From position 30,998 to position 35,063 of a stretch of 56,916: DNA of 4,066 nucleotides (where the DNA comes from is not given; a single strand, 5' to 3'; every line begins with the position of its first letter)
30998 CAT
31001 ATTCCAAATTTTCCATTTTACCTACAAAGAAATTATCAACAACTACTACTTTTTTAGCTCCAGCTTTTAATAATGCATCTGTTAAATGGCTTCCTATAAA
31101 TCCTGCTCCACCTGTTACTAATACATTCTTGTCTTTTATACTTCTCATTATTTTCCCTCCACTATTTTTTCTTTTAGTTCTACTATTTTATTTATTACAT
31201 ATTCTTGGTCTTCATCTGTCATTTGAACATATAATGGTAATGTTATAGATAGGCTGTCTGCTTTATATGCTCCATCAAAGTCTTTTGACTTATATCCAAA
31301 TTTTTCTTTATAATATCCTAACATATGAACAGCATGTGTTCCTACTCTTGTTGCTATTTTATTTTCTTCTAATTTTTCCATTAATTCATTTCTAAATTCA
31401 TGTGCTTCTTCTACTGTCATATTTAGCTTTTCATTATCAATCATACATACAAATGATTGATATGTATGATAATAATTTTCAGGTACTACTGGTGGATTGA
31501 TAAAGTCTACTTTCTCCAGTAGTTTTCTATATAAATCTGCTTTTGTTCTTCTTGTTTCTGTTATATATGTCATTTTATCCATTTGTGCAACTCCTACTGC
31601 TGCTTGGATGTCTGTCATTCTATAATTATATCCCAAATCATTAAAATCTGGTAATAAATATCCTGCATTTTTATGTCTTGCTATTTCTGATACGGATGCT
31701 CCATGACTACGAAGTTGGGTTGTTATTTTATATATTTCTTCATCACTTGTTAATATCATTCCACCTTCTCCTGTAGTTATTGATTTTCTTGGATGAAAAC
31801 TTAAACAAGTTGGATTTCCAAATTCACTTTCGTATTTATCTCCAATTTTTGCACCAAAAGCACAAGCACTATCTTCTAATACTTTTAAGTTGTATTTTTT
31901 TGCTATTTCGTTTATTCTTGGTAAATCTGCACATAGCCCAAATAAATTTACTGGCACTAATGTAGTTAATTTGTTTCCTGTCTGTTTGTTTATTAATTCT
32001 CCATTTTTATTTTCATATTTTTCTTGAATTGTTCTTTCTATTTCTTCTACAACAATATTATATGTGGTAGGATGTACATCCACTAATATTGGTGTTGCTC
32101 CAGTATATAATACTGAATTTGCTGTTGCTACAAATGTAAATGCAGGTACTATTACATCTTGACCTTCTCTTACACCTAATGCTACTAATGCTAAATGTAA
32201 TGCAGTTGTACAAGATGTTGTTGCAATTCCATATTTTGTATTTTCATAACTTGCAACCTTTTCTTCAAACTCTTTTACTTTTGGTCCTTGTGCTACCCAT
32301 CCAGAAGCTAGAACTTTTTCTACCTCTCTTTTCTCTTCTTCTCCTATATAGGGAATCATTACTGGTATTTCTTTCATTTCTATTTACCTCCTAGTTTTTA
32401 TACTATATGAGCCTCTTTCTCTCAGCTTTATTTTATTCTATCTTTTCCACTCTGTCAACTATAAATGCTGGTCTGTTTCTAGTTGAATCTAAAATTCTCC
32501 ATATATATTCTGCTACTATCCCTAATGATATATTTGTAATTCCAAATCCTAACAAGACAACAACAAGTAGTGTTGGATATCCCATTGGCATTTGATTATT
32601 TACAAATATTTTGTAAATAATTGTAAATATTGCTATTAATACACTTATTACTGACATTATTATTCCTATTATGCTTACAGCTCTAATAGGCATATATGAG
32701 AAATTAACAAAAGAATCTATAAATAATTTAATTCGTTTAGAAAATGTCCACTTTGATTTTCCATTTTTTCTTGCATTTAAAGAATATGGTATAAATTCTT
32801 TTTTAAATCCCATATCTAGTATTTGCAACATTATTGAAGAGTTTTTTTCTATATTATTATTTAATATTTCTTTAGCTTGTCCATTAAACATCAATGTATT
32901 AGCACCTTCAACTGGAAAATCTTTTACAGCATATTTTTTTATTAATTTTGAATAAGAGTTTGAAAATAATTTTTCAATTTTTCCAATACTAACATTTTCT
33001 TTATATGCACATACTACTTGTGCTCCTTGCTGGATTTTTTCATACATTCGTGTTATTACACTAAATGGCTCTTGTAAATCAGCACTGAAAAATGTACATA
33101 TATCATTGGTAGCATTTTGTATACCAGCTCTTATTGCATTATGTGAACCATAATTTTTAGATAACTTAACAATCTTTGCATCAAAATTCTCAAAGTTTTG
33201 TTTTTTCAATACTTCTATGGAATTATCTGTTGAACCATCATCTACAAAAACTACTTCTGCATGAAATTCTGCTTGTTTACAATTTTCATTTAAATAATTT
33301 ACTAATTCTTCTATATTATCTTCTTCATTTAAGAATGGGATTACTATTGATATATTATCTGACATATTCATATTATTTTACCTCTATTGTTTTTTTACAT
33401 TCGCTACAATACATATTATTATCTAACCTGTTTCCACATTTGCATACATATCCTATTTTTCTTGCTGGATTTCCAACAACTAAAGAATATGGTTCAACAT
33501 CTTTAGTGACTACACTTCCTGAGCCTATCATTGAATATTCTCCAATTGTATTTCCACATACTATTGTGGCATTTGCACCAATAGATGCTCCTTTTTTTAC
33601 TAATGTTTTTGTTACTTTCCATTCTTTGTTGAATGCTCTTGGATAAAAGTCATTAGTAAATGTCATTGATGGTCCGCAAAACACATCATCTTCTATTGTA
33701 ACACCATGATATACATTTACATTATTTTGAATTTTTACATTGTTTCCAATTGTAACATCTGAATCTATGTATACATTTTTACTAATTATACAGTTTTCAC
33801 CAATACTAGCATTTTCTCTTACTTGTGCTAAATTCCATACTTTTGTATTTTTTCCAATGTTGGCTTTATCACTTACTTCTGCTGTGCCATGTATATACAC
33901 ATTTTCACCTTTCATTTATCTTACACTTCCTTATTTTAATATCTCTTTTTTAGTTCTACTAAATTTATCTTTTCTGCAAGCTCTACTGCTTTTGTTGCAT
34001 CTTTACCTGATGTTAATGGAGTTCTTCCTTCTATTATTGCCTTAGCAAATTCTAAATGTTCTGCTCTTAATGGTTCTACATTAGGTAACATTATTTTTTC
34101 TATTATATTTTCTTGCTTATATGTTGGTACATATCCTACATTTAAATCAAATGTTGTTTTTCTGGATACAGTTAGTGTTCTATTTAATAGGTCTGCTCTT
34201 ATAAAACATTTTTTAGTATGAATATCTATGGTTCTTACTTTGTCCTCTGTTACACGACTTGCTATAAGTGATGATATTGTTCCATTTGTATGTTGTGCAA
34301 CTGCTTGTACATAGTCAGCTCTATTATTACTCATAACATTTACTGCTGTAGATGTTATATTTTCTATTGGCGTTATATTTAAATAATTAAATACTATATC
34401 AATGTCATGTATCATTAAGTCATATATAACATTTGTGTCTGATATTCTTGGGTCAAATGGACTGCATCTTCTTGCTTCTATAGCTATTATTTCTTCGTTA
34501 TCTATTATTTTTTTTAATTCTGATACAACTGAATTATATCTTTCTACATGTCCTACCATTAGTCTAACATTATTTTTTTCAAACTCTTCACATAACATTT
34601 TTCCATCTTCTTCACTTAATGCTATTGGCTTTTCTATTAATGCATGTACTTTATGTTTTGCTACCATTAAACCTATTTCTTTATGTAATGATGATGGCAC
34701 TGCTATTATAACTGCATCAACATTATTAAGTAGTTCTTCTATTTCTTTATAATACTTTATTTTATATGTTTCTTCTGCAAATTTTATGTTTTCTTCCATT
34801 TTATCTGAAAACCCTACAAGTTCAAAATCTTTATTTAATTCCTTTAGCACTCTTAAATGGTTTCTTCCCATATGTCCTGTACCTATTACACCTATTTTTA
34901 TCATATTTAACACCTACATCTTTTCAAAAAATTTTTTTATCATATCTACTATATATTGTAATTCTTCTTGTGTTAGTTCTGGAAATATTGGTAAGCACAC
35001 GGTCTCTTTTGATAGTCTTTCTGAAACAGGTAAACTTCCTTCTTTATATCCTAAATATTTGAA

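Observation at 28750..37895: Arn/Gtr-like lipid-carrier amino-sugar decoration cassette in a monoderm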

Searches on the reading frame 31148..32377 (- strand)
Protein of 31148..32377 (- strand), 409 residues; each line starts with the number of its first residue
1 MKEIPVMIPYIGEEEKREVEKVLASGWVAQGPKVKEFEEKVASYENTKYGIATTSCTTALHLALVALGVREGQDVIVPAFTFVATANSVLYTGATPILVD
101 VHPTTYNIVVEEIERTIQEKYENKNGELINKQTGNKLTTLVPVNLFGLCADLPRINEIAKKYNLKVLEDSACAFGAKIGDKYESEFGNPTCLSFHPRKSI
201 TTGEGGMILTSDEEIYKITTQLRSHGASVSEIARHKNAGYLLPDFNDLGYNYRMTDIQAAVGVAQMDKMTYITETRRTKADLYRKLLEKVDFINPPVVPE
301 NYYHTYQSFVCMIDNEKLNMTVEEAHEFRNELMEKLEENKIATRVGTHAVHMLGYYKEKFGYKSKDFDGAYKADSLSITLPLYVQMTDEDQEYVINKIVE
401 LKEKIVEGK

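Call 4: search_protein_families(library=pfam, proteins=[window:31148-32377:-], max_evalue=0.01)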
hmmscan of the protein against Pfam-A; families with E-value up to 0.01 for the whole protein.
window:31148-32377:- (409 aa): 6 families
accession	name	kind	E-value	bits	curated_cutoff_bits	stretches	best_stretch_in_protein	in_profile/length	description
PF01041.23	DegT_DnrJ_EryC1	-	2.3e-106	356.5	19.8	1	10-398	2-359/360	DegT/DnrJ/EryC1/StrS aminotransferase family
PF01212.27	Beta_elim_lyase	-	7.2e-07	29.2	27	1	29-351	29-245/288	Beta-eliminating lyase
PF00155.27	Aminotran_1_2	-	1.3e-06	28.3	19.7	1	34-171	44-187/361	Aminotransferase class I and II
PF01053.26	Cys_Met_Meta_PP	-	0.00041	19.5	27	1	31-170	51-174/381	Cys/Met metabolism PLP-dependent enzyme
PF00266.25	Aminotran_5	-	0.00043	19.8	21.5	0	33-175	44-181/371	Aminotransferase class-V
PF01276.26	OKR_DC_1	-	0.00081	18.7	27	1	53-173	87-207/417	Orn/Lys/Arg decarboxylase, major domain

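Call 5: search_protein_families(library=ncbifam, proteins=[window:31148-32377:-], max_evalue=0.001)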
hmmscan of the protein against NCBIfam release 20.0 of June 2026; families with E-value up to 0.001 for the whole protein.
window:31148-32377:- (409 aa): 12 families
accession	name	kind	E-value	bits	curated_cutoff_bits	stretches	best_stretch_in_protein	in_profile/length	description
TIGR03588.1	PseC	equivalog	9.2e-90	301.3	423.5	1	8-400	6-378/380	UDP-4-amino-4,6-dideoxy-N-acetyl-beta-L-altrosamine transaminase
TIGR04181.1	NHT_00031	hypoth_equivalog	2.5e-83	279.9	420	1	4-364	1-343/359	LegC family aminotransferase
NF008658.2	PRK11658.1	equivalog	1e-68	231.7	631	1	4-403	5-378/379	UDP-4-amino-4-deoxy-L-arabinose aminotransferase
NF008687.0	PRK11706.1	equivalog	1.7e-59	201.5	375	1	4-401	2-373/375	dTDP-4-amino-4,6-dideoxygalactose transaminase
TIGR02379.1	ECA_wecE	subfamily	1.4e-48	165.5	434.85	1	4-401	2-374/376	dTDP-4-amino-4,6-dideoxy-D-glucose transaminase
NF011936.0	PRK15407.1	equivalog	1e-42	146.4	423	1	12-401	45-435/440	lipopolysaccharide biosynthesis protein RfbH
TIGR04427.1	PLP_DesI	equivalog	6.8e-39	134.1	650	1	19-357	38-341/390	dTDP-4-dehydro-6-deoxyglucose aminotransferase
NF005817.0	PRK07683.1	equivalog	4.9e-06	25.5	575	1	43-120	85-161/387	aminotransferase A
NF005816.0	PRK07682.1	equivalog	3.3e-05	22.7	620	1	43-171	86-204/390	aminotransferase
NF004769.0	PRK06107.1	equivalog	7.1e-05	21.7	617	0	43-120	90-166/402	aspartate transaminase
NF005588.0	PRK07309.1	equivalog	0.00014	20.9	576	1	42-169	86-205/391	pyridoxal phosphate-dependent aminotransferase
TIGR01325.1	O_suc_HS_sulf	equivalog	0.00041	19.1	510.05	0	31-232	53-237/380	O-succinylhomoserine sulfhydrylase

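Call 42: search_solved_structures(query=window:31148-32377:-, max_evalue=1e-40)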
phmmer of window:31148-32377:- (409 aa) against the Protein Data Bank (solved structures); distinct sequences matched with E-value up to 1e-40: 15.
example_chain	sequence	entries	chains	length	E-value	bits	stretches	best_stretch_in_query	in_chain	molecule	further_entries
8vr3_A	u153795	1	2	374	2.2e-54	187.8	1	8-405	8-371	DegT/DnrJ/EryC1/StrS aminotransferase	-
8vr5_A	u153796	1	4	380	2.3e-54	187.8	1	9-405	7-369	DegT/DnrJ/EryC1/StrS aminotransferase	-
7b0m_AAA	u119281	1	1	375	1.6e-52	181.7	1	4-399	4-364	Sugar aminotransferase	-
9bgp_A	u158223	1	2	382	5.6e-50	173.3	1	9-403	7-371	aminotransferase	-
9bgr_A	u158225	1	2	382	3.8e-49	170.6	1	9-403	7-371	aminotransferase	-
1mdo_A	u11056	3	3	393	7.1e-48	166.4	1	4-398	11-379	ArnB aminotransferase | UDP-4-amino-4-deoxy-L-arabinose--oxoglutarate aminotransferase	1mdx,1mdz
3bn1_A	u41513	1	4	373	1.6e-47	165.2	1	4-395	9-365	Perosamine synthetase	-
3dr7_A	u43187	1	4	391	2e-47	165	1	4-395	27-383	Putative perosamine synthetase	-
4oca_A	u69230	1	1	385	4.7e-47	163.7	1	4-398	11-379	UDP-4-amino-4-deoxy-L-arabinose--oxoglutarate aminotransferase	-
8sng_A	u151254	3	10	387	1.1e-46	162.5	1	4-401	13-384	UDP-4-amino-4-deoxy-L-arabinose--oxoglutarate aminotransferase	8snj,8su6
3dr4_A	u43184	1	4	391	1.3e-46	162.2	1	4-395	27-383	Putative perosamine synthetase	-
7b0d_A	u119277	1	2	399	4.1e-43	150.7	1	11-313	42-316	Glutamine--scyllo-inositol transaminase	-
8e75_A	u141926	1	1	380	4.8e-42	147.2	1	16-316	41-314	DegT/DnrJ/EryC1/StrS aminotransferase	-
8e77_A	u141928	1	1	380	4.8e-42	147.2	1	16-316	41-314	DegT/DnrJ/EryC1/StrS aminotransferase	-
4lc3_A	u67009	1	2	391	1e-41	146.1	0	4-402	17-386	Putative UDP-4-amino-4-deoxy-l-arabinose--oxoglutarate aminotransferase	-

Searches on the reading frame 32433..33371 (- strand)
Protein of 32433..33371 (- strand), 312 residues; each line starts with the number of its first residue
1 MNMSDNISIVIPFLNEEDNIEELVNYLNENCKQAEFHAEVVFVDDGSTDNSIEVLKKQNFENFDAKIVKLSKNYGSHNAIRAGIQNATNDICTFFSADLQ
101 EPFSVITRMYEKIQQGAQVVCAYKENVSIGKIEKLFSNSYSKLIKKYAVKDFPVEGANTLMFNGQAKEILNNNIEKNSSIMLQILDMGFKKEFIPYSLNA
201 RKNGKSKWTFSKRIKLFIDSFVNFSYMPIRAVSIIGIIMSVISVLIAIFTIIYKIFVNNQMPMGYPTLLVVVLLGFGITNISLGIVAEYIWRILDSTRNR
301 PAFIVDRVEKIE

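Call 4: search_protein_families(library=pfam, proteins=[window:32433-33371:-], max_evalue=0.01)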
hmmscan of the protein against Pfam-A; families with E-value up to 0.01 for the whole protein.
window:32433-33371:- (312 aa): 2 families
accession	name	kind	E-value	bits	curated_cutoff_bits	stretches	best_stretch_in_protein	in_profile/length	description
PF00535.33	Glycos_transf_2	-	1.7e-24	87.1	23.3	1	8-122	1-113/168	Glycosyl transferase family 2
PF10111.15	Glyco_tranf_2_2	-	6.6e-06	26.3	27.3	1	8-99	1-92/276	Glycosyltransferase like family 2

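Call 5: search_protein_families(library=ncbifam, proteins=[window:32433-33371:-], max_evalue=0.001)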
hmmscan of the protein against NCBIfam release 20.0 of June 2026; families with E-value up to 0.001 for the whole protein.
window:32433-33371:- (312 aa): 16 families
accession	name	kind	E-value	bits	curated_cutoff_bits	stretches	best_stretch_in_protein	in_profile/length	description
NF047588.1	GlcsyltransPgfSStrep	equivalog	4.8e-46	157.4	500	1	7-307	3-304/308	glycosyltransferase PgfS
NF007986.1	PRK10714.1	equivalog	1.8e-44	152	529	1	5-308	6-311/316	undecaprenyl-phosphate 4-deoxy-4-formamido-L-arabinose transferase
TIGR04283.1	glyco_like_mftF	equivalog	5.2e-13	49.1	182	1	7-124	1-108/221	TIGR04283 family arsenosugar biosynthesis glycosyltransferase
TIGR03937.1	PgaC_IcaA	equivalog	1.8e-12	46.9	422.3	1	4-99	44-136/407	poly-beta-1,6-N-acetyl-D-glucosamine synthase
NF007482.0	PRK10073.1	equivalog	5.7e-12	45.3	423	1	1-114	2-107/334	glycosyltransferase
NF010496.0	PRK13915.1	equivalog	1.7e-10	40.5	262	1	4-104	30-132/307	glucosyl-3-phosphoglycerate synthase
NF041875.1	EPS_EpsD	equivalog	3.3e-09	36.6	370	1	7-120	1-111/325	exopolysaccharide biosynthesis glycosyltransferase EpsD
TIGR03965.1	mycofact_glyco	equivalog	8.4e-09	34.8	280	1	4-99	73-165/467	mycofactocin biosynthesis glycosyltransferase MftF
NF047683.1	TeichurnBiosyTuaG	equivalog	1.9e-07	31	400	1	3-99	4-97/252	teichuronic acid biosynthesis protein TuaG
NF038302.1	EPS_HpsE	equivalog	4.6e-07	29.1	300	1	6-151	2-147/307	hormogonium polysaccharide biosynthesis glycosyltransferase HpsE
NF058614.1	PPMAGASynPpgS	equivalog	4e-06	26.4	370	1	8-116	3-104/226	polyprenyl-phospho-N-acetylgalactosaminyl synthase PpgS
TIGR04182.1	glyco_TIGR04182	equivalog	1.4e-05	24.6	325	1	7-292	2-284/293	S-layer glycoprotein N-glycosyltransferase AglJ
NF050819.1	PolSacchBiosHfsG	equivalog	1.8e-05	24.1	500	1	5-100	12-103/302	polysaccharide biosynthesis protein HfsG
TIGR04242.1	nodulat_NodC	equivalog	7.5e-05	21.9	550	1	5-116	48-159/395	chitooligosaccharide synthase NodC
NF041391.1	DPhHxTase_Halo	equivalog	0.0001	21.3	375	1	15-122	5-102/213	dolichyl-phosphate hexose transferase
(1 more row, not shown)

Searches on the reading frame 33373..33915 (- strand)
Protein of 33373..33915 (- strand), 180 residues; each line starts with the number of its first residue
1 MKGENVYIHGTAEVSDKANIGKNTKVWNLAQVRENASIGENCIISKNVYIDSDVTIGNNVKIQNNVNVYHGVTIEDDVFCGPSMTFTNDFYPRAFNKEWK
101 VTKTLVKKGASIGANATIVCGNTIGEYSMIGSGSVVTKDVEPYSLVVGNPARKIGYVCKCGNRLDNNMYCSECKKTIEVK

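Call 4: search_protein_families(library=pfam, proteins=[window:33373-33915:-], max_evalue=0.01)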
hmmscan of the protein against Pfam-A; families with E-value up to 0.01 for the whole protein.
window:33373-33915:- (180 aa): 5 families
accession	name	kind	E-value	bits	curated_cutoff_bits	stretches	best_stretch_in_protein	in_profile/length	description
PF00132.30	Hexapep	-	1.4e-21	75.6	27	3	18-50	2-34/36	Bacterial transferase hexapeptide (six repeats)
PF25084.1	LbH_EIF2B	-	2.4e-09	37.6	54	1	2-72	6-74/105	EIF2B subunit epsilon LbH domain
PF14602.12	Hexapep_2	-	2.4e-07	30.8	27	1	37-68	3-32/34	Hexapeptide repeat of succinyl-transferase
PF25247.1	LbH_GLGC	-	7.1e-06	26.4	27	1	28-70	66-107/135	GLGC left-handed parallel beta-helix domain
PF25087.1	GMPPB_C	-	0.0016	18.6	39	1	45-79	2-36/110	GMPPB C-terminal domain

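Call 5: search_protein_families(library=ncbifam, proteins=[window:33373-33915:-], max_evalue=0.001)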
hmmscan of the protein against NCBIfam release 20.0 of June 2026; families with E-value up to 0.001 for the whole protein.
window:33373-33915:- (180 aa): 53 families (the best 25 are shown)
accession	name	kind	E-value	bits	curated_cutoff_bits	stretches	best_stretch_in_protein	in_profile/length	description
TIGR03570.1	NeuD_NnaD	subfamily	1.9e-28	99.5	160.8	2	7-83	89-165/202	NeuD/PglB/VioB family sugar acetyltransferase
NF003657.0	PRK05289.1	equivalog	1.7e-18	66.7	226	2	6-67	4-65/264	acyl-ACP--UDP-N-acetylglucosamine O-acyltransferase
NF002060.0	PRK00892.1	subfamily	5.5e-18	65.2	207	1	6-82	102-178/345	UDP-3-O-(3-hydroxymyristoyl)glucosamine N-acyltransferase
TIGR01852.1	lipid_A_lpxA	equivalog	4.1e-17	62.3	231.05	2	8-66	1-59/254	acyl-ACP--UDP-N-acetylglucosamine O-acyltransferase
NF041874.1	EPS_EpsC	equivalog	6.6e-17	61.7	150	2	105-154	115-164/168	serine O-acetyltransferase EpsC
TIGR01853.1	lipid_A_lpxD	equivalog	9.3e-17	61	242.5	1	7-83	94-170/325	UDP-3-O-(3-hydroxymyristoyl)glucosamine N-acyltransferase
NF058585.1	HptprglPActTf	PfamEq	2.4e-16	59.8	300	1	97-155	100-158/172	heptaprenylglyceryl phosphate O-acetyltransferase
NF010937.0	PRK14357.1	equivalog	1.5e-15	57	658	2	100-150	380-430/448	bifunctional UDP-N-acetylglucosamine diphosphorylase/glucosamine-1-phosphate N-acetyltransferase GlmU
TIGR03532.1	DapD_Ac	equivalog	1.9e-14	53.8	231.75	2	110-157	167-214/231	2,3,4,5-tetrahydropyridine-2,6-dicarboxylate N-acetyltransferase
TIGR01173.1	glmU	equivalog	2.1e-14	53.3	366.85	1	102-153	390-441/452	bifunctional UDP-N-acetylglucosamine diphosphorylase/glucosamine-1-phosphate N-acetyltransferase GlmU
NF050158.1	CarbAnhydGPos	equivalog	2.2e-14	53.5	250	1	104-155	88-141/172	gamma carbonic anhydrase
TIGR01172.1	cysE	equivalog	3.5e-14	53.2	210.65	1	106-152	116-162/162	serine O-acetyltransferase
NF000311.1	Vat_ABCDEFH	equivalog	8.6e-14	51.6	300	1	104-155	111-162/201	Vat family streptogramin A O-acetyltransferase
NF000490.1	chloram_CatB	equivalog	1.2e-13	50.8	350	1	93-154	100-161/210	type B chloramphenicol O-acetyltransferase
NF033468.1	stregram_VatI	exception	1.6e-13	50.9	415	1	103-154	112-163/208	streptogramin A O-acetyltransferase Vat(I)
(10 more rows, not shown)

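Call 43: search_solved_structures(query=window:33373-33915:-, max_evalue=1e-10)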
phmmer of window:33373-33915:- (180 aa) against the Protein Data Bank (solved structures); distinct sequences matched with E-value up to 1e-10: 11.
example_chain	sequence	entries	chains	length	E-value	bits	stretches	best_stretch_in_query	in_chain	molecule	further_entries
3mqg_A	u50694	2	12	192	4.3e-50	173.3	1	6-166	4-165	Lipopolysaccharides biosynthesis acetyltransferase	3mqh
7s43_A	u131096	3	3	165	1.8e-42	148.4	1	5-143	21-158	N-acetyltransferase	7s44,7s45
7s3u_A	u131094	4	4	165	1.2e-41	145.8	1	5-143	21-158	N-acetyltransferase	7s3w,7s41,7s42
4mzu_A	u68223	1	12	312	3.7e-41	144.2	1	8-158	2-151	WxcM-like protein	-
3fs8_A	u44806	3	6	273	2e-20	76.7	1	3-166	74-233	QdtC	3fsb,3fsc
8e62_A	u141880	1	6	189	1.5e-16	64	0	106-156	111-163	UDP-N-acetylglucosamine acyltransferase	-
3ftt_A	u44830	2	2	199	3.3e-14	56.4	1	53-154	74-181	Putative acetyltransferase SACOL2570 | Galactoside O-acetyltransferase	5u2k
3v4e_A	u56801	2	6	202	3.5e-14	56.3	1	53-154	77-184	Galactoside O-acetyltransferase | Putative acetyltransferase SACOL2570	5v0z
4dcl_A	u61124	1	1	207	3.8e-14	56.2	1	53-155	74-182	Putative acetyltransferase SACOL2570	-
4egg_A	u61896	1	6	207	4.4e-14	56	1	53-155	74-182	Putative acetyltransferase SACOL2570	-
1kqa_A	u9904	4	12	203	6e-11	45.8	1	36-156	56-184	GALACTOSIDE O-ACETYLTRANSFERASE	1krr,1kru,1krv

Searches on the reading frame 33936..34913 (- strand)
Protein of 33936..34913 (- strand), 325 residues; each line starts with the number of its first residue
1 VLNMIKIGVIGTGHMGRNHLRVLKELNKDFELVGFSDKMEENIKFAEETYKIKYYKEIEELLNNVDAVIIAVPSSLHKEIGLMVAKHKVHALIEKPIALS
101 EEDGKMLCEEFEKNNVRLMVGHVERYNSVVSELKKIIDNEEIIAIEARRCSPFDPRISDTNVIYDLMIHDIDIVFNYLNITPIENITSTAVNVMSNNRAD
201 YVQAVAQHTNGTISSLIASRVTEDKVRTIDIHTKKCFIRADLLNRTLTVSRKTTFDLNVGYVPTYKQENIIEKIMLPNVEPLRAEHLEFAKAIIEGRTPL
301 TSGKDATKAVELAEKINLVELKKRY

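Call 4: search_protein_families(library=pfam, proteins=[window:33936-34913:-], max_evalue=0.01)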
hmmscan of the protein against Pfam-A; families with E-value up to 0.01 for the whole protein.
window:33936-34913:- (325 aa): 12 families
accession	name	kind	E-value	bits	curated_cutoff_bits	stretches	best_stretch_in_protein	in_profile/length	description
PF01408.29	GFO_IDH_MocA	-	5.7e-30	104.9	24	1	5-122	1-120/120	Oxidoreductase family, NAD-binding Rossmann fold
PF03446.21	NAD_binding_2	-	4.2e-07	30.6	21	1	6-75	1-66/161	NAD binding domain of 6-phosphogluconate dehydrogenase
PF01118.30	Semialdhyde_dh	-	2.2e-06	28.5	26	1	6-89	1-91/121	Semialdehyde dehydrogenase, NAD binding domain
PF03807.23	F420_oxidored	-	2.7e-06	28.3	21.6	1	6-80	1-75/94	NADP oxidoreductase coenzyme F420-dependent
PF22725.1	GFO_IDH_MocA_C3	-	3e-06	27.7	27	1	157-235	41-120/124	GFO/IDH/MocA C-terminal domain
PF02826.25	2-Hacid_dh_C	-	5.2e-06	26.4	25.1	1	6-75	38-102/178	D-isomer specific 2-hydroxyacid dehydrogenase, NAD binding domain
PF03447.22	NAD_binding_3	-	4.1e-05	24.7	24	1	11-120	1-115/116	Homoserine dehydrogenase, NAD binding domain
PF02629.25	CoA_binding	-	0.00044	21.4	22.3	1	5-89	4-88/97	CoA binding domain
PF07991.19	KARI_N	-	0.0015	18.6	20.6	1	3-80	3-76/165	Acetohydroxy acid isomeroreductase, NADPH-binding domain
PF03435.24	Sacchrp_dh_NADP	-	0.0028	18.4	25.1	1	7-92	1-96/129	Saccharopine dehydrogenase NADP binding domain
PF01488.26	Shikimate_DH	-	0.0055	17.2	24.3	1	3-75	11-86/138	Shikimate / quinate 5-dehydrogenase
PF03720.21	UDPG_MGDP_dh_C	-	0.0058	17.4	30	0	20-81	20-81/103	UDP-glucose/GDP-mannose dehydrogenase family, UDP binding domain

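Call 5: search_protein_families(library=ncbifam, proteins=[window:33936-34913:-], max_evalue=0.001)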
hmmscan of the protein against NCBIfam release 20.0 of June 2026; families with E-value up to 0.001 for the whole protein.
window:33936-34913:- (325 aa): 16 families
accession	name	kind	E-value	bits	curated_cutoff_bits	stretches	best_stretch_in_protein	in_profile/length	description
NF040723.1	UDP-GlcNAcDh_Arch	equivalog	1.1e-60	205.7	450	1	5-313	1-294/302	UDP-N-acetylglucosamine 3-dehydrogenase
TIGR04380.1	myo_inos_iolG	equivalog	4e-32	111.4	355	1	4-317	1-320/330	inositol 2-dehydrogenase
NF052679.1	InsChiInosDhIolG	equivalog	2e-18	66.6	540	1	5-177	3-184/343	bifunctional inositol 2-dehydrogenase/D-chiro-inositol 1-dehydrogenase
NF052479.1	LevoglcsnDh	equivalog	2.1e-10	39.9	650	1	5-149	4-158/386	levoglucosan dehydrogenase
NF058561.1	BT_2158_fam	equivalog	2.5e-08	32.9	750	1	5-146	36-178/487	glycoside 3-dehydrogenase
NF058563.1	BT_2159_fam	equivalog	9.6e-07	28.1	650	1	5-215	1-219/350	disaccharide 3-dehydrogenase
NF008607.0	PRK11579.1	subfamily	1.3e-06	27.6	330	1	1-145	1-145/346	oxidoreductase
NF009830.0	PRK13304.1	equivalog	1.5e-06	27.9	267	1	4-93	1-90/265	aspartate dehydrogenase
NF041392.1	XylDh_Gfo6_Halo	equivalog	2.8e-06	26.4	350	1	62-140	80-158/350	D-xylose 1-dehydrogenase Gfo6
NF005750.0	PRK07574.1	equivalog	3.4e-05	23.1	329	1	2-88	190-270/386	NAD-dependent formate dehydrogenase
NF006307.0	PRK08507.1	equivalog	4.4e-05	22.8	295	1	6-76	2-70/275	prephenate dehydrogenase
NF003995.0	PRK05472.2-4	subfamily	4.8e-05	23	126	1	5-93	84-174/213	redox-sensing transcriptional repressor Rex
NF007161.0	PRK09599.1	subfamily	0.00024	20.4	271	0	6-75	2-70/302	NADP-dependent phosphogluconate dehydrogenase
NF005694.0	PRK07502.1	equivalog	0.00038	19.8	409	0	5-88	7-90/310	prephenate/arogenate dehydrogenase family protein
TIGR00112.1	proC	equivalog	0.00051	19.8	196.75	1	7-76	1-72/263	pyrroline-5-carboxylate reductase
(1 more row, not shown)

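Call 40: search_solved_structures(query=window:33936-34913:-, max_evalue=1e-12)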
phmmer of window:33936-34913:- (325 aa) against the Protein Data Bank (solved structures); distinct sequences matched with E-value up to 1e-12: 9.
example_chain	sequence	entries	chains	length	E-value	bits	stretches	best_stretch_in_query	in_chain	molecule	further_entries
7bvj_A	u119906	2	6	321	1.3e-32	116.5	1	5-303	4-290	Oxidoreductase, NAD-binding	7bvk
3ezy_A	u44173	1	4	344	1.1e-17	67.5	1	5-262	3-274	Dehydrogenase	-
3ec7_A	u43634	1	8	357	3.9e-16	62.4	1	5-179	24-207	Putative Dehydrogenase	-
3mz0_A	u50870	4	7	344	5.6e-15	58.6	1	5-178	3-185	Inositol 2-dehydrogenase/D-chiro-inositol 3-dehydrogenase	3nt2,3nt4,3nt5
4l9r_A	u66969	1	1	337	2.5e-14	56.5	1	5-178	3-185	Inositol 2-dehydrogenase/D-chiro-inositol 3-dehydrogenase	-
4l8v_A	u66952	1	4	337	2.5e-14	56.5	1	5-178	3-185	Inositol 2-dehydrogenase/D-chiro-inositol 3-dehydrogenase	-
3nto_A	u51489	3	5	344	5.3e-14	55.4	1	5-178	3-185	Inositol 2-dehydrogenase/D-chiro-inositol 3-dehydrogenase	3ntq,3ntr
3q2k_A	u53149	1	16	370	8.4e-14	54.7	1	5-139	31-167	oxidoreductase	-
9m37_A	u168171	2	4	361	2.6e-13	53.1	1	4-214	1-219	P581a DgpA2 and isoorientin complex structure | Gfo/Idh/MocA family protein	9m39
